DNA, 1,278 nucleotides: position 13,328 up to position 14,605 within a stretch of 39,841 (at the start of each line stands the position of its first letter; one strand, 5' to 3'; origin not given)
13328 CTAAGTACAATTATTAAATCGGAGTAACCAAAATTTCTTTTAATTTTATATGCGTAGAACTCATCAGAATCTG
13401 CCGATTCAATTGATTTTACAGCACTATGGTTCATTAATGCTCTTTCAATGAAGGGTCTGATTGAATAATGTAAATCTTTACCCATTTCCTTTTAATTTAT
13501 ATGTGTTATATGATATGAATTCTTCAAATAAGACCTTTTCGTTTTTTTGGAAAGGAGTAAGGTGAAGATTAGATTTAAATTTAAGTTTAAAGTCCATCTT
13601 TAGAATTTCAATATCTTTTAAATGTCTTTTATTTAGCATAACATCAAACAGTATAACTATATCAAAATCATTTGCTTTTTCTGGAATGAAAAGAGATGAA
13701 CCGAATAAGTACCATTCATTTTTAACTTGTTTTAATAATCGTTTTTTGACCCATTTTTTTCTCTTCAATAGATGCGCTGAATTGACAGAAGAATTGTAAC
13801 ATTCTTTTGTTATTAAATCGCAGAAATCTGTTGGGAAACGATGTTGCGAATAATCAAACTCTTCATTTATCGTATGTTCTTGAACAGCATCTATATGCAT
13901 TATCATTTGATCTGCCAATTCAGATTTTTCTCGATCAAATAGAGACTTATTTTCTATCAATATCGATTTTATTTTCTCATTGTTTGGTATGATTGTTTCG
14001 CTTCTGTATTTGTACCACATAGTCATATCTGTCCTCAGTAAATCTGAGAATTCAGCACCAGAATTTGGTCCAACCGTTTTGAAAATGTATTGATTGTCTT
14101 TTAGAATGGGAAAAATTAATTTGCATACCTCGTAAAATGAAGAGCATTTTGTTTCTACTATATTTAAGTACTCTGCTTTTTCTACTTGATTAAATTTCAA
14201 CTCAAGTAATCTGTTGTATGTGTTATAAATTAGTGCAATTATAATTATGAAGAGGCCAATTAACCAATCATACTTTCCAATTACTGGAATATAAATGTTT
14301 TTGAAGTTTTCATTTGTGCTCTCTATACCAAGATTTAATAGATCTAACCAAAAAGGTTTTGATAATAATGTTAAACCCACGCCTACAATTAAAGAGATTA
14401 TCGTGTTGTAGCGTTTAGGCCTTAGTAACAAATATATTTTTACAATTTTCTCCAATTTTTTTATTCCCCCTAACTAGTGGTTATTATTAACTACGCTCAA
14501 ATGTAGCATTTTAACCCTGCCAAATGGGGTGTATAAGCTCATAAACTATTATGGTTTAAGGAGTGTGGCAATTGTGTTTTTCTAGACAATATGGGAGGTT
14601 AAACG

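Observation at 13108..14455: Orphan two-gene operon: 2-TM protein ending in a minimal nucleotidyltransferase, coupled to an unassignable 125-aa protein (candidate novel defence / TA-like module)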

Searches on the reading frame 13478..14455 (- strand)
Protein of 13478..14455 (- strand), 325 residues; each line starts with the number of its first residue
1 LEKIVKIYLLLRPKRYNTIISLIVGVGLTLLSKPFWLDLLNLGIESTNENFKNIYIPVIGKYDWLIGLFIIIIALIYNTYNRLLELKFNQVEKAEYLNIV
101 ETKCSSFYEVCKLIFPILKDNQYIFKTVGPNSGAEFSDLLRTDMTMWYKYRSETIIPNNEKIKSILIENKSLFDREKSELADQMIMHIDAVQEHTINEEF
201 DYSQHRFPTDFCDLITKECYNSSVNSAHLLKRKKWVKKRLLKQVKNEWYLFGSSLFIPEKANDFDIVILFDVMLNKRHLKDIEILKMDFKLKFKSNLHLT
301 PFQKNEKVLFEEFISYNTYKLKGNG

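Call 3: search_protein_families(library=pfam, proteins=[window:13478-14455:-], max_evalue=10)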
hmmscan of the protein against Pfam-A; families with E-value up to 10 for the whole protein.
window:13478-14455:- (325 aa): 1 family
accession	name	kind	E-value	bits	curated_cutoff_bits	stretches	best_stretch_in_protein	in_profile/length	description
PF10543.14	ORF6N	-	0.019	15.7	27.8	1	180-226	12-58/86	ORF6N domain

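Call 4: search_protein_families(library=padloc, proteins=[window:13478-14455:-], max_evalue=10)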
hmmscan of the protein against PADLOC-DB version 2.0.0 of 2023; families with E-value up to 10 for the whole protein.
window:13478-14455:- (325 aa): 1 family
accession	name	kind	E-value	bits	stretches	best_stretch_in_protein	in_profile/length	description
PDLC04856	PDC-S05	-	0.022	12.5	1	158-238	3-83/177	-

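Call 5: search_protein_families(library=ncbifam, proteins=[window:13478-14455:-], max_evalue=10)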
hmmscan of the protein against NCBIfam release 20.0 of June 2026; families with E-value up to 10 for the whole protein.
window:13478-14455:- (325 aa): 1 family
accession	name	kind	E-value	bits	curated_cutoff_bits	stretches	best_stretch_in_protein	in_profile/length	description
NF006693.0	PRK09242.1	equivalog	0.085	12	328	1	92-121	109-138/258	SDR family oxidoreductase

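Call 6: find_homologous_proteins(query=window:13478-14455:-, max_evalue=0.01)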
Query window:13478-14455:- (325 aa): 31 proteins with E <= 0.01 among 1979 candidates.
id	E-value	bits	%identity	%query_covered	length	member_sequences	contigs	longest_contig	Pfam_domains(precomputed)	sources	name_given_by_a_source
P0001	7.1e-212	720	100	100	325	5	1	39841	-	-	-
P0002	4.0e-107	376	54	100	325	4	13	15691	-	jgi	jgi:hypothetical protein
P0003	1.6e-106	374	54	100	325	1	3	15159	-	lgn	-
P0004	1.6e-106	374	54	100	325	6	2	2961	-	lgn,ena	-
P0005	4.1e-106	373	54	100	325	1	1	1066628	-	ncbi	-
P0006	5.8e-105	369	54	100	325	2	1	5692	-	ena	-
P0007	7.9e-105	369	52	100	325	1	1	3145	-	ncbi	-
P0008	1.2e-103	365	52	100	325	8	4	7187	-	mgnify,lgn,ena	mgnify:FL=1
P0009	2.5e-103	364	53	100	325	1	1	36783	-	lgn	-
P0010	1.3e-102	361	54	100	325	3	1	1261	-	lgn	-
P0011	1.5e-101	358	51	100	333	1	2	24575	-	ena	-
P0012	4.9e-99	350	50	100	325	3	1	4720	-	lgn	-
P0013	1.1e-98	349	50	100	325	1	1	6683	-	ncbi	-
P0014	7.9e-98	346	52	100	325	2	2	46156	-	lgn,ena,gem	-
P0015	1.1e-97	345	52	94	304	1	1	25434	-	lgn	-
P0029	9.1e-65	237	40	96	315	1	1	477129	-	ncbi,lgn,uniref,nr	ncbi:hypothetical protein GON26_07470 [Flavobacterium sp. GA093]|uniref:Uncharacterized protein n=1 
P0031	7.6e-31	126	32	69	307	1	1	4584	PF18765.8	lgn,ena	-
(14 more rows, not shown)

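Call 13: search_solved_structures(query=A1, max_evalue=10, show_alignments=3)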
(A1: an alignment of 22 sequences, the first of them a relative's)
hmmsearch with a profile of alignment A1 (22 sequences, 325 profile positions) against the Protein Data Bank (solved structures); distinct sequences matched with E-value up to 10: 0.

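Call 14: find_encoding_contigs(protein=P0005, flank=8000, max_places=3)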
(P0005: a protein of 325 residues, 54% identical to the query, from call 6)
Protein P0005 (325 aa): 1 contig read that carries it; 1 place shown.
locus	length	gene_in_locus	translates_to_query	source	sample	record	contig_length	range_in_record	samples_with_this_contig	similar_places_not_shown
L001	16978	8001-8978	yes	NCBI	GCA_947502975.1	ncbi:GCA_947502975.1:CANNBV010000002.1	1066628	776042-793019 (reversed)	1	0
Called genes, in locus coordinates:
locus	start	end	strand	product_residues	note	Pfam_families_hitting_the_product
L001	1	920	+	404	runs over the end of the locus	PF22458:RsmF-B_ferredox, PF01135:PCMT (weak), PF01209:Ubie_methyltran, PF01728:FtsJ (faint), PF01189:Methyltr_RsmB-F, PF13847:Methyltransf_31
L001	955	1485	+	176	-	-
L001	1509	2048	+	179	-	PF01872:RibD_C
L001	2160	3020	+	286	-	PF03881:Fructosamin_kin, PF01636:APH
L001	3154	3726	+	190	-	PF00190:Cupin_1, PF02311:AraC_binding, PF07883:Cupin_2, PF05899:Cupin_3 (weak)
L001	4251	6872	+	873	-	PF22422:MGH1-like_GH, PF03200:Glyco_hydro_63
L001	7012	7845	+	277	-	-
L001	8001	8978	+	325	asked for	-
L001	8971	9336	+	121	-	-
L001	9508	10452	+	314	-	PF04055:Radical_SAM, PF13186:SPASM (faint)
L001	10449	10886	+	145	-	-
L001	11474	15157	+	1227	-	PF18076:FGAR-AT_N, PF18072:FGAR-AT_linker, PF02769:AIRS_C, PF22689:FGAR-AT_PurM_N-like, PF02769:AIRS_C, PF13507:GATase_5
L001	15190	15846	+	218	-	PF04978:MST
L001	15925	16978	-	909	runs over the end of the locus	PF01326:PPDK_N, PF00391:PEP-utilizers, PF02896:PEP-utilizers_C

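Call 15: find_encoding_contigs(protein=P0029, flank=8000, max_places=3)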
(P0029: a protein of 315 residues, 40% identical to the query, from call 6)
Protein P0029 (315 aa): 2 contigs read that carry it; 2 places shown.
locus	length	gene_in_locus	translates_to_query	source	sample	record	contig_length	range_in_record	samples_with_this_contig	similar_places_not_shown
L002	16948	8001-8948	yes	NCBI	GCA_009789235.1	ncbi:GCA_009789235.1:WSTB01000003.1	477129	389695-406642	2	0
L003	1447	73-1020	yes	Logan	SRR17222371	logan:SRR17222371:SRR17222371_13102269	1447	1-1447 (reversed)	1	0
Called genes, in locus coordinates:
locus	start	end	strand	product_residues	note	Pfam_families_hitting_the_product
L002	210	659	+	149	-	-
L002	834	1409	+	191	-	PF04224:DUF417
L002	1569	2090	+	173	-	-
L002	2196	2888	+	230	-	PF13648:Lipocalin_4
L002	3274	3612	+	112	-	PF09907:HigB_toxin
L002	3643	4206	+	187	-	-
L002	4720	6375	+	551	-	PF07730:HisKA_3 (weak), PF02518:HATPase_c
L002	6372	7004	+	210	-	PF00072:Response_reg, PF00196:GerE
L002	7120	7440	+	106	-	-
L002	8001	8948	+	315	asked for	-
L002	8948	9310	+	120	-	-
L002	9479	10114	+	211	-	-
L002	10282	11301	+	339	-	-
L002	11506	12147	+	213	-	PF19463:DUF6000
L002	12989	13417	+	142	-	-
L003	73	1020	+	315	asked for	-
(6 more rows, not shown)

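Call 16: find_encoding_contigs(protein=P0031, flank=8000, max_places=3)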
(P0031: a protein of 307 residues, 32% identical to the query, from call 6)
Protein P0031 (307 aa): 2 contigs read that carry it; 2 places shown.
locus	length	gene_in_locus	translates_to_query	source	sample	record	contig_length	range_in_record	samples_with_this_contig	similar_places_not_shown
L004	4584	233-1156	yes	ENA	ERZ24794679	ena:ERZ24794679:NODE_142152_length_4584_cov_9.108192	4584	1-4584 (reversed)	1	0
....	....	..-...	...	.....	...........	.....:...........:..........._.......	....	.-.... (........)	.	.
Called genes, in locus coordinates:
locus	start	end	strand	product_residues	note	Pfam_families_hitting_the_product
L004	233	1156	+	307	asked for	PF18765:Polbeta (weak)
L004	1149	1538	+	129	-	-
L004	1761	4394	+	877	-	PF13229:Beta_helix (faint), PF02415:Chlam_PMP (faint), PF12671:Amidase_6 (weak)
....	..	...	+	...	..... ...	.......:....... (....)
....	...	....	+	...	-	-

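Call 22: search_protein_families(library=phrogs, proteins=[window:13478-14455:-], max_evalue=10)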
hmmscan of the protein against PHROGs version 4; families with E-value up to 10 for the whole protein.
window:13478-14455:- (325 aa): 0 families

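Call 26: predict_structure(alignment_id=A1)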
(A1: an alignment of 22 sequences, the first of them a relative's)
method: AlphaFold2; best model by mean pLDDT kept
length: 325 residues; sequences in the alignment: 22
mean_pLDDT: 81.9   pTM: 0.65
mean pLDDT of the five models: 81.9, 81.7, 80.1, 78.3, 76.2
residues with pLDDT >= 90: 124; 70-90: 142; 50-70: 50; < 50: 9
segments of 3 or more residues with pLDDT < 50: 132-134
pLDDT, mean of each block of 10 residues (from residue 1): 66 58 74 75 79 65 76 77 61 68 90 92 79 51 79 90 96 96 95 87 85 95 93 90 75 90 90 88 90 90 92 91 77
secondary structure, 60 per line:
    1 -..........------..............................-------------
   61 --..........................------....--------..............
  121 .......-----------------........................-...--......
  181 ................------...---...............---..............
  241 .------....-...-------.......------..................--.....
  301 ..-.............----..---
elements in order: H2-11 H18-47 H63-88 H95-98 H107-127 H145-168 H175-196 H209-223 H227-241 E248-251 E263-269 H276-293 E296-302 H304-316

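Call 28: search_protein_representatives(alignment_id=A1)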
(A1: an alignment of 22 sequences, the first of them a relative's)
Query: 22 sequences, 325 profile positions. Proteins with E-value up to 0.001 (for the whole library): 657; up to 1e-10: 183; up to 1e-30: 63. The best 150 are listed.
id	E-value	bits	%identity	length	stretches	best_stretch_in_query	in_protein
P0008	1.0e-157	540.5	-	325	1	1-325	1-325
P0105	7.5e-113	393.1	-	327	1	2-322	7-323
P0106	2.0e-106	372.0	-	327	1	2-325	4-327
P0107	2.7e-103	361.7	-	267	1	71-325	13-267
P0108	1.1e-97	343.3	-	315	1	3-320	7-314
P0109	7.4e-91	320.8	-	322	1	1-322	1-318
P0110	8.6e-89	314.0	-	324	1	4-322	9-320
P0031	2.1e-88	312.7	-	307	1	18-325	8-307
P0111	9.1e-86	304.1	-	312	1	3-322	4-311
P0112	4.2e-80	285.5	-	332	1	7-325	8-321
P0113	5.5e-79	281.8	-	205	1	123-325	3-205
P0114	1.2e-76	274.1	-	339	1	8-323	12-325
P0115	9.2e-76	271.2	-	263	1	58-321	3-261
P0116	4.9e-70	252.4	-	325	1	11-322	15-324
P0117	3.7e-69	249.5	-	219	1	103-321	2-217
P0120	3.9e-56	206.7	-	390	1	93-317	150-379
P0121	9.8e-56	205.4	-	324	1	76-320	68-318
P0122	1.6e-54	201.4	-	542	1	86-318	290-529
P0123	5.8e-51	189.7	-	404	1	103-318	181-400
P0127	7.8e-48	179.4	-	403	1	96-318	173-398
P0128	2.1e-47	178.0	-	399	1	103-316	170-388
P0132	1.5e-45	171.9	-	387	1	65-319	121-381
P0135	2.0e-43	165.0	-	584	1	75-315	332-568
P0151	8.9e-37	143.1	-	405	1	99-312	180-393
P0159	2.4e-34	135.1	-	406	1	103-316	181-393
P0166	1.2e-30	122.9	-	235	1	99-216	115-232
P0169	2.2e-30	122.1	-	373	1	100-316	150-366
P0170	3.4e-30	121.5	-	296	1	89-224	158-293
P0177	5.7e-29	117.4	-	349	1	105-217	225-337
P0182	1.9e-28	115.7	-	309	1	103-217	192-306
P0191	4.8e-26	107.8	-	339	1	112-318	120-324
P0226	5.1e-17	78.1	-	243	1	3-137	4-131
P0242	6.3e-13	64.7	-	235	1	2-93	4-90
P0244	7.0e-13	64.5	-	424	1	89-217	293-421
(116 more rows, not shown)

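Call 30: fold_search(model_id=the predicted structure, library=pdb)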
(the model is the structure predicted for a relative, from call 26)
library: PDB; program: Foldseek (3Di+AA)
matches with E <= 10: 269; with E <= 0.001: 0
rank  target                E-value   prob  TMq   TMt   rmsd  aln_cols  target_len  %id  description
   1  6m6u_F                1.0e-01  1.00  0.23  0.55   3.4        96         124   19  Crystal structure the toxin-antitoxin MntA-HpeT mutant-D39ED41E (released 2020-09-30)
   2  7bxo_E                1.1e-01  1.00  0.22  0.51   3.5       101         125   19  Crystal structure of the toxin-antitoxin with AMP-PNP (released 2020-09-30)
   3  7bxo_A                1.2e-01  1.00  0.22  0.53   3.2       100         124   19  Crystal structure of the toxin-antitoxin with AMP-PNP (released 2020-09-30)
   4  6m6u_A                1.3e-01  1.00  0.22  0.52   3.4       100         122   17  Crystal structure the toxin-antitoxin MntA-HpeT mutant-D39ED41E (released 2020-09-30)
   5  1no5_B                1.5e-01  0.99  0.24  0.60   4.0       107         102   15  Structure of HI0073 from Haemophilus influenzae, the nucleotide binding domain of the HI0073/HI0074 two protein nucleo (released 2004-03-16)
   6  6m6w_F                3.1e-01  0.98  0.20  0.47   3.6        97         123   18  Crystal structure the toxin-antitoxin MntA-HpeT mutant-Y104A (released 2020-09-30)
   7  1ylq_A                3.6e-01  0.94  0.21  0.57   4.8       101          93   21  Crystal structure of putative nucleotidyltransferase (released 2005-03-01)
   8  8j80_A                4.6e-01  0.18  0.20  0.22  26.1       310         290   11  Cryo-EM structure of hZnT7-Fab complex in zinc state 1, determined in heterogeneous conformations- one subunit in an i (released 2023-09-20)
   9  7nhn_d                5.1e-01  0.97  0.19  0.29   2.9        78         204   17  VgaL, an antibiotic resistance ABCF, in complex with 70S ribosome from Listeria monocytogenes (released 2021-05-05)
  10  8f6k_B                5.3e-01  0.16  0.18  0.20  21.3       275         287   10  Cryo-EM structure of a Zinc-loaded H263A/D287A mutant of the YiiP-Fab complex (released 2023-02-08)
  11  3tuf_A                6.5e-01  0.25  0.15  0.32  13.4       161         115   11  Structure of the SpoIIQ-SpoIIIAH pore forming complex. (released 2012-03-14)
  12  8p2f_d                7.9e-01  0.66  0.19  0.28  11.2       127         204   13  Staphylococcus aureus 70S ribosome with elongation factor G locked with fusidic acid cyclopentane in post-translocatio (released 2024-05-01)
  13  8j7x_A                7.9e-01  0.15  0.19  0.21  21.3       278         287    9  Cryo-EM structure of hZnT7DeltaHis-loop-Fab complex in zinc-unbound state, determined in outward-facing conformation (released 2023-09-20)
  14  6o8z_c                8.3e-01  0.96  0.20  0.31   2.4        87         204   14  Cryo-EM image reconstruction of the 70S Ribosome Enterococcus faecalis Class04 (released 2020-09-16)
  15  5li0_c                8.3e-01  0.92  0.19  0.29   3.2        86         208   16  70S ribosome from Staphylococcus aureus (released 2016-12-28)
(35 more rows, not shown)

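Call 31: search_protein_families(library=pfam, alignment_id=A4, max_evalue=0.01)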
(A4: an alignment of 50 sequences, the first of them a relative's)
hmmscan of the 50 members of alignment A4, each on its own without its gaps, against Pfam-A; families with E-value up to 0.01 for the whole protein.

A. member 1, P0120 (390 aa): 2 families
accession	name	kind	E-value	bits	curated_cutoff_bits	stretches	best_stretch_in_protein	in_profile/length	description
PF13676.11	TIR_2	-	3.6e-16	60.2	28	1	10-104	1-93/122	TIR domain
PF01582.25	TIR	-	0.00076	19.8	21.3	1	25-103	21-98/179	TIR domain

B. families by the number of members that match (of 50 scanned): 21 families
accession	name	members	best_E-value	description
PF13676.11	TIR_2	15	3.6e-18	TIR domain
PF08357.16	SEFIR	12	3.2e-18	SEFIR domain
PF01909.29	NTP_transf_2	7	6.7e-06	Nucleotidyltransferase domain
PF21941.2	SMEK_N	4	6.5e-39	SMEK domain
PF18765.7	Polbeta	4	3.4e-05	Polymerase beta, Nucleotidyltransferase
PF01844.29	HNH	3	0.00018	HNH endonuclease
PF13391.12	HNH_2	2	3.1e-05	HNH endonuclease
PF01582.25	TIR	2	0.00036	TIR domain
PF22600.2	MTPAP-like_central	2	0.00081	Poly(A) RNA polymerase, mitochondrial-like, central palm domain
PF19955.5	EAD1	1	4.7e-15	Effector-associated domain 1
PF00149.33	Metallophos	1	1.3e-13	Calcineurin-like phosphoesterase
PF12697.13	Abhydrolase_6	1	2.1e-05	Alpha/beta hydrolase family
PF12850.12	Metallophos_2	1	2.5e-05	Calcineurin-like phosphoesterase superfamily domain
PF05057.20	DUF676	1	0.00015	Putative serine esterase (DUF676)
PF24096.1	DUF7379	1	0.00022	Domain of unknown function (DUF7379)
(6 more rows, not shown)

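Call 34: search_protein_families(library=padloc, alignment_id=A4, max_evalue=0.001)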
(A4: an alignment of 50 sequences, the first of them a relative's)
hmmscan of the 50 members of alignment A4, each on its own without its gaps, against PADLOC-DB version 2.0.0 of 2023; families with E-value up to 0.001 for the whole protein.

A. member 1, P0120 (390 aa): 6 families
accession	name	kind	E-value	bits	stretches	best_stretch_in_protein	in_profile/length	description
PDLC05062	PDC-S66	-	7.8e-08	30.1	1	3-109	144-250/282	-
PDLC00434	ThsB1|ThsB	-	7.9e-06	23.2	1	19-83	151-216/396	TIR-like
PDLC04369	PDC-M05A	-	1.1e-05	23.1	1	308-368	107-161/201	-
PDLC02421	Aga_TIR-PNTD1-PNTD2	-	3.6e-05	21.1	1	28-149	25-139/430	Class I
PDLC02403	Aga_TIR-PNTD1-PNTD2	-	0.00013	19.2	1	34-106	31-101/443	Class I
PDLC00424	ThsB1|ThsB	-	0.0002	19.2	1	9-107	103-200/234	TIR-like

B. families by the number of members that match (of 50 scanned): 36 families (the first 25 are shown)
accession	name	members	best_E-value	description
PDLC03957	bSEFIR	15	2.3e-54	-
PDLC02399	Aga_REase-PNTD1-PNTD2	4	5.5e-49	Class I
PDLC00746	Effector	4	2.6e-20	Endonuclease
PDLC00749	Effector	4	1.2e-15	Endonuclease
PDLC00739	Effector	3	4.5e-26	Endonuclease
PDLC01997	SAVED1--SAVED_HNH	3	9.9e-25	-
PDLC04772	PDC-M68A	3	2.8e-24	-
PDLC01998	SAVED1--SAVED_HNH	3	1.2e-17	-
PDLC00740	Effector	3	4.3e-17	Endonuclease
PDLC05062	PDC-S66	3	1.8e-16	-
PDLC00747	Effector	3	3.4e-14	Endonuclease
PDLC00742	Effector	3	2.8e-12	Endonuclease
PDLC00406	SduA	3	1e-11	DUF4263 domain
PDLC04773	PDC-M68A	3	7.8e-10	-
PDLC02421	Aga_TIR-PNTD1-PNTD2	3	3.4e-09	Class I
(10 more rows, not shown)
